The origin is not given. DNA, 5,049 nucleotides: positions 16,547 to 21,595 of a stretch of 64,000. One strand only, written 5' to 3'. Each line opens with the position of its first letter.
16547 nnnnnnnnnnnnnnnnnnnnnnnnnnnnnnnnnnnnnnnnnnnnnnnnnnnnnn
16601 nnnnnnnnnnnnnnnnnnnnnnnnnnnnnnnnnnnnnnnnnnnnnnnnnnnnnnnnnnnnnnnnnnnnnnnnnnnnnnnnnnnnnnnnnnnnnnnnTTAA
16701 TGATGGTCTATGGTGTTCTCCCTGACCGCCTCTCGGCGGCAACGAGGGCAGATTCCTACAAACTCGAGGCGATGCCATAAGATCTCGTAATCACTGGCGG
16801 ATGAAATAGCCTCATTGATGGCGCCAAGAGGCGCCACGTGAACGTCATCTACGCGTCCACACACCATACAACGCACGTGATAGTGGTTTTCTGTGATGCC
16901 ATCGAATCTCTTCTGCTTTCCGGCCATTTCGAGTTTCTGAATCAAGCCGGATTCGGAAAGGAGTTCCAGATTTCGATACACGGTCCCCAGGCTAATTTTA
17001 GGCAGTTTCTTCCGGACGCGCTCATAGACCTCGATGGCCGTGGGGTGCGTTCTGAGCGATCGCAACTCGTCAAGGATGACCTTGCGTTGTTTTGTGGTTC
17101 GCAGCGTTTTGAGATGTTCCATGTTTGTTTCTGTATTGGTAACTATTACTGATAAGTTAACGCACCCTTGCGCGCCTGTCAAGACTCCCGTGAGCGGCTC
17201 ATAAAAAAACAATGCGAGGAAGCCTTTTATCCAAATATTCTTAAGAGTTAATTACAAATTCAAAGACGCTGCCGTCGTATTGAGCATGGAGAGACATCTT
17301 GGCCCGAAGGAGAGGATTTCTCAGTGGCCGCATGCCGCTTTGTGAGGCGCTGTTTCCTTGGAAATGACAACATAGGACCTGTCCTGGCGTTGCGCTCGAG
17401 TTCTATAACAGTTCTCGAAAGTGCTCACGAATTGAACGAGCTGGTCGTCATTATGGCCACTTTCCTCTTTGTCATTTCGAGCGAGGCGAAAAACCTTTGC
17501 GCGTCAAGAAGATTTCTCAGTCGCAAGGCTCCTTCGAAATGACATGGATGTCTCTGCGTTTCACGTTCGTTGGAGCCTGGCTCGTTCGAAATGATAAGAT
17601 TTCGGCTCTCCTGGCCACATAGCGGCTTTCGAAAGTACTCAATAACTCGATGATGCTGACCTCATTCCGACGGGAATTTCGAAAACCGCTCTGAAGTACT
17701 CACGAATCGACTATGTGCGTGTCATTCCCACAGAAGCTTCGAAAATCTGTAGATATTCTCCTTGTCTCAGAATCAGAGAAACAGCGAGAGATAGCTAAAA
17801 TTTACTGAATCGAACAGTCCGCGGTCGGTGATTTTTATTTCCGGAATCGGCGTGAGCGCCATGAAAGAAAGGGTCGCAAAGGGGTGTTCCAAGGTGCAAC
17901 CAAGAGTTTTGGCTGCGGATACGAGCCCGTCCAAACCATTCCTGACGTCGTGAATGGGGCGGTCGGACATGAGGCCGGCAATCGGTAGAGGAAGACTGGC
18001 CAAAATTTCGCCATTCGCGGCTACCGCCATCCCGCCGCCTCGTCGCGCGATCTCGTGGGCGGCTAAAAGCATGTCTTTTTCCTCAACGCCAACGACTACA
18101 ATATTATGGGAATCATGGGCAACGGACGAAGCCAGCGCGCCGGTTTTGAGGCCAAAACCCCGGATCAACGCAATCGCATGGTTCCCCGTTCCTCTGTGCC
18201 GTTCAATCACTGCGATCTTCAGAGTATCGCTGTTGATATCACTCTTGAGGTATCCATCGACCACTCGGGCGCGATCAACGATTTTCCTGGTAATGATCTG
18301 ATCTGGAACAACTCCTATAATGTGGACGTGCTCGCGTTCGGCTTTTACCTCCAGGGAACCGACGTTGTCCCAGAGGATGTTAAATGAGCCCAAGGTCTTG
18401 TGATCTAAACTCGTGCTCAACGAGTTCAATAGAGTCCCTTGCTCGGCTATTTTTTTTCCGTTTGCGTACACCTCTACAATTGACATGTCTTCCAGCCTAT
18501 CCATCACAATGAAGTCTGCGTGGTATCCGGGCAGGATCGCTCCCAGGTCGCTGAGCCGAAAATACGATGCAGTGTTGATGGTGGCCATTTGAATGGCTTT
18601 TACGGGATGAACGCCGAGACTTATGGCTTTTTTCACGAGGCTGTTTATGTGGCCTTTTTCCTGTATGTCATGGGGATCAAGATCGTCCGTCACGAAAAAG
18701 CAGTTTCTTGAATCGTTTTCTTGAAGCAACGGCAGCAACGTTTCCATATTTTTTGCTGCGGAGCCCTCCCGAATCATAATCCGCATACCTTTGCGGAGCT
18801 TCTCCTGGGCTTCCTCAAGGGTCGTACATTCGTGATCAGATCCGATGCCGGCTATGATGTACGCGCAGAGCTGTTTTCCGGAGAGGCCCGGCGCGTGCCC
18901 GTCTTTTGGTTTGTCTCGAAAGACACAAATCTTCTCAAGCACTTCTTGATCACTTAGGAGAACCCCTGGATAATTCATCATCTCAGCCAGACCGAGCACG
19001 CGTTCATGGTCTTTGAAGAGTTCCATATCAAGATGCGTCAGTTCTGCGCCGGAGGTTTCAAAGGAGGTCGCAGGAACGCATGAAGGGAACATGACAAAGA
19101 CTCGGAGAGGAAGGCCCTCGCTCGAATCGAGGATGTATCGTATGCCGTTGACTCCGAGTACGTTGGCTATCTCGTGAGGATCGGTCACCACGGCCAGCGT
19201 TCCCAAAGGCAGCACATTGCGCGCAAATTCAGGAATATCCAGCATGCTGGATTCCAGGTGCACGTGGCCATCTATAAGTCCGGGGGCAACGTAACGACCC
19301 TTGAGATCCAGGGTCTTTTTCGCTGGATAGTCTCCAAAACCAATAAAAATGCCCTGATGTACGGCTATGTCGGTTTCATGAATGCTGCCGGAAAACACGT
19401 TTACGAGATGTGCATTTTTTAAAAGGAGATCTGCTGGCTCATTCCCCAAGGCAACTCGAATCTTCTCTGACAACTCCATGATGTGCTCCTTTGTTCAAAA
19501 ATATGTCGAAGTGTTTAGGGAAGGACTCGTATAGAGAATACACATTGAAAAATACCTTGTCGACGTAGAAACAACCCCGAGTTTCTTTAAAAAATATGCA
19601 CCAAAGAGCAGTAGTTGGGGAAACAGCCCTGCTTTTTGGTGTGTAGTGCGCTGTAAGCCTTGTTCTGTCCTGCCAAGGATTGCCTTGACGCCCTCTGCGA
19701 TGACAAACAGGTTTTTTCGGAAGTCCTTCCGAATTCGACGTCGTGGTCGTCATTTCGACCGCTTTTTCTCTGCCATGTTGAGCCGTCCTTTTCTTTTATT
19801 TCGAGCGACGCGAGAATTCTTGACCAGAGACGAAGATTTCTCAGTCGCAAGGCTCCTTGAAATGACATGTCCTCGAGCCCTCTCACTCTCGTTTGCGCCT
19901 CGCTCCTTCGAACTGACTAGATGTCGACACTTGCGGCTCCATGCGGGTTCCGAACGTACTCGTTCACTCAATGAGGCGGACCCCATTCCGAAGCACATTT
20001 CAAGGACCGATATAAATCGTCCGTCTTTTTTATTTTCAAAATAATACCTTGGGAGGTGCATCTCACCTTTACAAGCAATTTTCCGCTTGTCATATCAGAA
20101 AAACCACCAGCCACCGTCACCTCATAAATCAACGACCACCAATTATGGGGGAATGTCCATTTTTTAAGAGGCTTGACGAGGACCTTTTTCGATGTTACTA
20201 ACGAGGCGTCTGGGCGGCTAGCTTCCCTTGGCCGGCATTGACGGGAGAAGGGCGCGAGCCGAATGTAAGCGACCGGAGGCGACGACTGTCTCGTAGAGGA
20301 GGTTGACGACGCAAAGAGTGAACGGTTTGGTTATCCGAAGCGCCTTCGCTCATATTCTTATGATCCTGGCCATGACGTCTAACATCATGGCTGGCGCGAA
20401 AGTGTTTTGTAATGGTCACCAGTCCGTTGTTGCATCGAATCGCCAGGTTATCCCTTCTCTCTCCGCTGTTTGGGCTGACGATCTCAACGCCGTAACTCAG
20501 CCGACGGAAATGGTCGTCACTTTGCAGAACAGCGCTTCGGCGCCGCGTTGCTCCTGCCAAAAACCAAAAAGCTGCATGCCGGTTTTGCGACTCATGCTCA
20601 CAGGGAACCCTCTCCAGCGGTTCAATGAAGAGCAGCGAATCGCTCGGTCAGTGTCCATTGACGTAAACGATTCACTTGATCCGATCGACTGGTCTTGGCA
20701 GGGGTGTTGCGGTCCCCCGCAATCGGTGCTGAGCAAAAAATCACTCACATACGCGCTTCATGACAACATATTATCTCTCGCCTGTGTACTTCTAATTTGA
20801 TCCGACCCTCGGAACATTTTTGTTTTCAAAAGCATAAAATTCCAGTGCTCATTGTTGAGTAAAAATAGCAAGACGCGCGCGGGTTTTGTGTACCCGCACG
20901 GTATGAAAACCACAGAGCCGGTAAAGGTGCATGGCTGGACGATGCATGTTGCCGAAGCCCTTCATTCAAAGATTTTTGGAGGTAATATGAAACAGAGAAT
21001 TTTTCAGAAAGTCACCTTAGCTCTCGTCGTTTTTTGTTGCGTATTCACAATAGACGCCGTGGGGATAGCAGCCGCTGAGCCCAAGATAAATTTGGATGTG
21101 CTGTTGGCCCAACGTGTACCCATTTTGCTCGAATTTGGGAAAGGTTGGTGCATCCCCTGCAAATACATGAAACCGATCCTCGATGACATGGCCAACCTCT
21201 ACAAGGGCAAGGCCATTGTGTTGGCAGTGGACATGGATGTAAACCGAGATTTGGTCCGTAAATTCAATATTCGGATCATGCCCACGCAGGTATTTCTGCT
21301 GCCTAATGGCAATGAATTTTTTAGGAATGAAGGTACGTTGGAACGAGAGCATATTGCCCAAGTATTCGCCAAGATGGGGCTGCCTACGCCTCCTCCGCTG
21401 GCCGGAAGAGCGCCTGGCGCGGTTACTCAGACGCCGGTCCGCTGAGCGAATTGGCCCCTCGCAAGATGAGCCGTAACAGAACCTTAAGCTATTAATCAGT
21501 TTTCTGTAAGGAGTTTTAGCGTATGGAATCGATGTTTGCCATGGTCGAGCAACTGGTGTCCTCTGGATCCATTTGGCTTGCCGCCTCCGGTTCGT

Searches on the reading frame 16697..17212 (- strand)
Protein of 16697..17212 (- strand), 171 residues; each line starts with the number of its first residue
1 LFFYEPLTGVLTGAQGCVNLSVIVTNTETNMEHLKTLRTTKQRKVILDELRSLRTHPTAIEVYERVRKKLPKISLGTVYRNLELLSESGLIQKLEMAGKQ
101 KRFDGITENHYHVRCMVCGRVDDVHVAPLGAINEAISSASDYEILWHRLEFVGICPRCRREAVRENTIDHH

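Call 3: search_protein_families(library=pfam, proteins=[window:16697-17212:-], max_evalue=0.01)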
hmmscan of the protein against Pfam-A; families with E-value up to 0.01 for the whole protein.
window:16697-17212:- (171 aa): 2 families
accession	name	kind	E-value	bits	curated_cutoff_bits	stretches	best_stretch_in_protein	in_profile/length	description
PF01475.25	FUR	-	5.4e-32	110.9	23.1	1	36-151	3-120/121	Ferric uptake regulator family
PF12840.13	HTH_20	-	0.0054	17.1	27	0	69-91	27-48/51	Helix-turn-helix domain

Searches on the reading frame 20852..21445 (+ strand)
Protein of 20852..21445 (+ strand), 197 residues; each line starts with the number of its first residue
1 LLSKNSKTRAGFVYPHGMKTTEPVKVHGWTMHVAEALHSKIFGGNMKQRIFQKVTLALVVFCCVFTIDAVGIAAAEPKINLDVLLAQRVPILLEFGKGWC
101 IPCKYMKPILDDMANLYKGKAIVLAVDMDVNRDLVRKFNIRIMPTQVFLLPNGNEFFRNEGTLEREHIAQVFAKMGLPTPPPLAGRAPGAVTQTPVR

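Call 80: search_protein_families(library=pfam, proteins=[window:20852-21445:+], max_evalue=0.001)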
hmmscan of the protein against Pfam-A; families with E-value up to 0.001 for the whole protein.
window:20852-21445:+ (197 aa): 3 families
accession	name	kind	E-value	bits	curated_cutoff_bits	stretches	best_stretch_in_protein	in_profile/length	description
PF00085.26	Thioredoxin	-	3.6e-16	59.5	23.5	1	84-172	13-101/103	Thioredoxin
PF13098.12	Thioredoxin_2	-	3.5e-07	31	27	1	89-171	6-103/104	Thioredoxin-like domain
PF13899.12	Thioredoxin_7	-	0.0002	21.9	27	1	82-150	11-82/83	Thioredoxin-like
